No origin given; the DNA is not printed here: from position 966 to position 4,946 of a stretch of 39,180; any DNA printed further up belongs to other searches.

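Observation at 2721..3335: Apparently intact histidine-phosphatase (PGAM-like) domain nested inside isoleucyl-tRNA synthetase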

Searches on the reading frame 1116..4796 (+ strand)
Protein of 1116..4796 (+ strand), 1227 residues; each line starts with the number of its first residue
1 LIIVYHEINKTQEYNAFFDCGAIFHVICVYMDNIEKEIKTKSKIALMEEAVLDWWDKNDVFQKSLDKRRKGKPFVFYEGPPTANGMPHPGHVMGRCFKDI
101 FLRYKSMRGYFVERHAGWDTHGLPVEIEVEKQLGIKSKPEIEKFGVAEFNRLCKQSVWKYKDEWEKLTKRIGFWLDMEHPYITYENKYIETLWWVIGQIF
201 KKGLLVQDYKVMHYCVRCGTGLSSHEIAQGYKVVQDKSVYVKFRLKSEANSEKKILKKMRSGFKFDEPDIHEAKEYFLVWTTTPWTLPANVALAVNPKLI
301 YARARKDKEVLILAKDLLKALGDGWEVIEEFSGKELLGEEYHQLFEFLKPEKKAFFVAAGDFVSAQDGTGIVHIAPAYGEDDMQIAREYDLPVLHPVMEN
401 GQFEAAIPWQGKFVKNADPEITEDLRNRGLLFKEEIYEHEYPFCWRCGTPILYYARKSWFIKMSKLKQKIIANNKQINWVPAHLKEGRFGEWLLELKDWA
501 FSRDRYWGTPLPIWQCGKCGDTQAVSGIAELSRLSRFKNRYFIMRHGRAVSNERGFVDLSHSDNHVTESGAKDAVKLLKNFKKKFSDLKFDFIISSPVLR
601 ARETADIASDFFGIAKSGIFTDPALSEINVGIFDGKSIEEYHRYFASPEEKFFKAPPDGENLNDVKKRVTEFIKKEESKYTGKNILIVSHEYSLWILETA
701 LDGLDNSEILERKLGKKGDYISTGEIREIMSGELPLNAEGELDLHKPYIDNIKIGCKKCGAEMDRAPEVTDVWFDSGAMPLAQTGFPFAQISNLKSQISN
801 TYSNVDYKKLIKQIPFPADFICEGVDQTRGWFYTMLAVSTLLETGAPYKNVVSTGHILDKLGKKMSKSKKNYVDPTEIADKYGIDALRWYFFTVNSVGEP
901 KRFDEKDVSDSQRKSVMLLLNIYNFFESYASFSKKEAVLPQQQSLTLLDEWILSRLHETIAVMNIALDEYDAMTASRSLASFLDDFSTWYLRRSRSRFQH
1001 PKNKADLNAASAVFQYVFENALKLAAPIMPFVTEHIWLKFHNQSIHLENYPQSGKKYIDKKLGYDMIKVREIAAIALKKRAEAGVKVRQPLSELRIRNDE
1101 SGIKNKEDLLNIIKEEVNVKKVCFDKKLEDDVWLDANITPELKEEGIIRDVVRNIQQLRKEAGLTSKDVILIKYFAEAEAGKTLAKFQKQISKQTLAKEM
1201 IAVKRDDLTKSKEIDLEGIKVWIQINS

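Call 3: search_protein_families(library=pfam, proteins=[window:1116-4796:+], max_evalue=0.01)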
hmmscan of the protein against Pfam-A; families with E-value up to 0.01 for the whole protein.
window:1116-4796:+ (1227 aa): 7 families
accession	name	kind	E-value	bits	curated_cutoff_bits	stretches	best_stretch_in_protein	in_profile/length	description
PF00133.28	tRNA-synt_1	-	1.9e-112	376.5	22.7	2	51-527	2-259/414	tRNA synthetases class I (I, L, M and V)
PF08264.19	Anticodon_1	-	1.2e-28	100.3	25.1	1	949-1092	1-145/148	Anticodon-binding domain of tRNA ligase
PF00300.27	His_Phos_1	-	3.1e-27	95.9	21.7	1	542-714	2-171/194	Histidine phosphatase superfamily (branch 1)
PF09334.17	tRNA-synt_1g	-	3.7e-21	75.8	20.1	3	844-910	307-373/391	tRNA synthetases class I (M)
PF19302.4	DUF5915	-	2.8e-20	73.1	27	1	1058-1226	34-193/195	Domain of unknown function (DUF5915)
PF13603.12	tRNA-synt_1_2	-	0.0045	16.9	25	0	351-400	94-143/185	Leucyl-tRNA synthetase, editing domain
PF01406.26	tRNA-synt_1e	-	0.005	16.7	27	0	853-895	243-284/301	tRNA synthetases class I (C) catalytic domain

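Call 4: search_protein_families(library=ncbifam, proteins=[window:1116-4796:+], max_evalue=0.01)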
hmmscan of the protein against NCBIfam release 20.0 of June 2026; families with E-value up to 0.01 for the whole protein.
window:1116-4796:+ (1227 aa): 33 families (the best 25 are shown)
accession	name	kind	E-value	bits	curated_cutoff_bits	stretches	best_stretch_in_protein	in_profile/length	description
TIGR00392.1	ileS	equivalog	5.9e-263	875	621.4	2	39-534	3-498/861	isoleucine--tRNA ligase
NF000258.1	MupB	exception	3e-247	823.2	1900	3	47-531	8-473/1033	mupirocin-resistant isoleucine--tRNA ligase MupB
NF000257.1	MupA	exception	5e-244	812.4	1900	3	49-537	10-475/1024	mupirocin-resistant isoleucine--tRNA ligase MupA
NF009687.0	PRK13208.1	equivalog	6e-125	418.3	738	3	746-1127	433-791/801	valine--tRNA ligase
TIGR00422.1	valS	equivalog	1.1e-124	417.4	612.1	3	761-1179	442-844/863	valine--tRNA ligase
NF004349.1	PRK05729.1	equivalog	1.1e-101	341.5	704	3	758-1162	428-811/860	valine--tRNA ligase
NF040702.1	ileS_w_GNAT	exception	1.5e-96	324.1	1999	3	41-309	16-273/1100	isoleucine--tRNA ligase, N-acetyltransferase domain-containing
NF000540.1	alt_ValS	exception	3e-63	214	900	3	792-1115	505-819/827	valine--tRNA ligase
NF011492.0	PRK14900.1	equivalog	5.8e-56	190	1783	3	755-1102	441-775/1044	valine--tRNA ligase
NF008957.0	PRK12300.1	subfamily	1.2e-53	182.4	677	3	46-379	8-318/946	leucine--tRNA ligase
TIGR00395.1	leuS_arch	equivalog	3.8e-51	174.1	648.5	3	48-384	4-317/938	leucine--tRNA ligase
TIGR00396.1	leuS_bact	equivalog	3.1e-37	128.1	548.4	3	45-232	4-174/843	leucine--tRNA ligase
TIGR00398.1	metG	equivalog_domain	1.5e-27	96.6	336.35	3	848-1048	312-509/530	methionine--tRNA ligase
NF001100.0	PRK00133.1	equivalog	2.5e-22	79.2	587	3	849-1178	316-639/676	methionine--tRNA ligase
NF038349.1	dPGM_arch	equivalog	1.4e-18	67.4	225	1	543-706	3-153/194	2,3-diphosphoglycerate-dependent phosphoglycerate mutase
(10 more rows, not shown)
